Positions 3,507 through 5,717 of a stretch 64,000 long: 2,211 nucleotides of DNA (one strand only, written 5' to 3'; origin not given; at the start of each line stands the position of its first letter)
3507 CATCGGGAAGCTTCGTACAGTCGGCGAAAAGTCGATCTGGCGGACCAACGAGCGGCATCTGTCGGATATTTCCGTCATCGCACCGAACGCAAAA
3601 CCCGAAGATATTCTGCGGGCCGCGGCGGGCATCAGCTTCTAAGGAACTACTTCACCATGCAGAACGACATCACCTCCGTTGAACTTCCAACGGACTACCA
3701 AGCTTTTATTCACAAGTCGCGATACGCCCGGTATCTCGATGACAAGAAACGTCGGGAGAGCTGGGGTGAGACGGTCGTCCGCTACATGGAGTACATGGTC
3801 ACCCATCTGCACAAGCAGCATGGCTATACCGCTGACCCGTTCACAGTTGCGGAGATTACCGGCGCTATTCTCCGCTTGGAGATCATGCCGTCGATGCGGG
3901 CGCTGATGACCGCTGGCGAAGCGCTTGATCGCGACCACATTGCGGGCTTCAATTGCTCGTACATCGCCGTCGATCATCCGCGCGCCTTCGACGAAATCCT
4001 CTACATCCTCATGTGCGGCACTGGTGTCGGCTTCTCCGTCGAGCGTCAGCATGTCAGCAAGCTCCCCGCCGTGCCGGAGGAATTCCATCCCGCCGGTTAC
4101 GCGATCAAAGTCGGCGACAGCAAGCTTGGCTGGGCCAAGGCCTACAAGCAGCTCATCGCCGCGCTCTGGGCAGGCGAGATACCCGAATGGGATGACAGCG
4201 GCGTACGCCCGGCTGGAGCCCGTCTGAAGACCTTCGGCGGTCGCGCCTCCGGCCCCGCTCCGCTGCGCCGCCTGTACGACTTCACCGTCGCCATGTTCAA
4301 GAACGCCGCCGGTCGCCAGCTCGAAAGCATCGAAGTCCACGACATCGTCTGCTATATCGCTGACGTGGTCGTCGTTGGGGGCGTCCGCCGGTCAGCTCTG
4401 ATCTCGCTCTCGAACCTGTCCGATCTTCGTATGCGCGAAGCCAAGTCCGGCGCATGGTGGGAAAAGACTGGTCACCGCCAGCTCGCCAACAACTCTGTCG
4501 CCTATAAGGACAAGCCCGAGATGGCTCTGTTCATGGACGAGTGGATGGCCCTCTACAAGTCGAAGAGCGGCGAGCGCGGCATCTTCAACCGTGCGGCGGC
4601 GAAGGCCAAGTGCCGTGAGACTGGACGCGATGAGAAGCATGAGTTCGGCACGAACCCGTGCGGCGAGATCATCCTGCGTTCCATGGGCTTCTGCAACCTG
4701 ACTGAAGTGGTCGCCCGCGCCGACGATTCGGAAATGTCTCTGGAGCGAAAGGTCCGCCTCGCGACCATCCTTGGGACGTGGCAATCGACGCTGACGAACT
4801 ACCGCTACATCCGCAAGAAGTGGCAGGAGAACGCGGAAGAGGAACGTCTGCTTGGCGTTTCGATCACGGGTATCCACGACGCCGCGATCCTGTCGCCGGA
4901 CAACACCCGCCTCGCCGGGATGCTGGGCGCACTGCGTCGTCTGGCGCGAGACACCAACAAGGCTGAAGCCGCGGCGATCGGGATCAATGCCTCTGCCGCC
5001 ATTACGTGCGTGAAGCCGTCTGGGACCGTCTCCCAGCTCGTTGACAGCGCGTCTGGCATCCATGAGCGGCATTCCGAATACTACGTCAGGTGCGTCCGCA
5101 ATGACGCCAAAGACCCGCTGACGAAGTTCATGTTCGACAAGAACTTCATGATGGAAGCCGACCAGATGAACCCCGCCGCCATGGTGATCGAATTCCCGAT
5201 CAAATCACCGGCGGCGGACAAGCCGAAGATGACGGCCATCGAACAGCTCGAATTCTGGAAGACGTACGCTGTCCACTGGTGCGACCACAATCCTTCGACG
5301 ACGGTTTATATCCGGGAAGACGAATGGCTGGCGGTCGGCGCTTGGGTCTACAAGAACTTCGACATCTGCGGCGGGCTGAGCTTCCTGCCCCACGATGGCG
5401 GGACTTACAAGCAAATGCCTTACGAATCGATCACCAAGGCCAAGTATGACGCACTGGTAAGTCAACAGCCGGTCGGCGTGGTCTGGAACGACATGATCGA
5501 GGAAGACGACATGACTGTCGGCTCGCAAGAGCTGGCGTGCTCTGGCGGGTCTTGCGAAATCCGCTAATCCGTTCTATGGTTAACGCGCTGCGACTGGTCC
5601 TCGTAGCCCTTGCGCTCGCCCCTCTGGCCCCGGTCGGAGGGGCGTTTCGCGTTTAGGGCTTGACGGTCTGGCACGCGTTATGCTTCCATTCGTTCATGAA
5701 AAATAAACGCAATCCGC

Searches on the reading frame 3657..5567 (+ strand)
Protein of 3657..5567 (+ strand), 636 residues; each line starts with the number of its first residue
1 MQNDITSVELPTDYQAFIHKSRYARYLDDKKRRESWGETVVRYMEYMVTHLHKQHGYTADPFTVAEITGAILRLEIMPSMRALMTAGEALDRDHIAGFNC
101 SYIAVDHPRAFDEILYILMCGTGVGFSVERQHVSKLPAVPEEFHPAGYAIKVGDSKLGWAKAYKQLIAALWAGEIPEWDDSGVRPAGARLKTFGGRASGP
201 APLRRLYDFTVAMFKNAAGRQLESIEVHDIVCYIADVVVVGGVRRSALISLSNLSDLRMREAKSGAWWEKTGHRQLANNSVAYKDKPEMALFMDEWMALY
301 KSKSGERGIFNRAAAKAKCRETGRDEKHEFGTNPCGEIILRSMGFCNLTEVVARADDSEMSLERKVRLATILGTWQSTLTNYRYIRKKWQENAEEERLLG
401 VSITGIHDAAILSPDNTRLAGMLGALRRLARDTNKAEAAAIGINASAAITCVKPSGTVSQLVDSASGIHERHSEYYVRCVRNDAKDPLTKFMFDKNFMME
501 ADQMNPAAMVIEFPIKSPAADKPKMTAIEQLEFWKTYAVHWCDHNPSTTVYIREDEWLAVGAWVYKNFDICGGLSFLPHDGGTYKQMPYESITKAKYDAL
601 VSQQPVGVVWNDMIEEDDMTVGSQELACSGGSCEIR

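Call 51: search_protein_families(library=pfam, proteins=[window:3657-5567:+], max_evalue=0.001)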
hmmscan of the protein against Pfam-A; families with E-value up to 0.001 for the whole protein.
window:3657-5567:+ (636 aa): 3 families
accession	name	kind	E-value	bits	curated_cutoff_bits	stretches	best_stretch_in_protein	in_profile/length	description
PF02867.20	Ribonuc_red_lgC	-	9.7e-07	28.2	23.9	0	331-410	208-295/523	Ribonucleotide reductase, barrel domain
PF17975.6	RNR_Alpha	-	1.1e-05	26.3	26.4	1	15-54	21-60/101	Ribonucleotide reductase alpha domain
PF21995.1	RNR-II_ins_dom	-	2.4e-05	25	27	1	149-204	36-97/107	B12-dependent ribonucleotide reductase, insertion domain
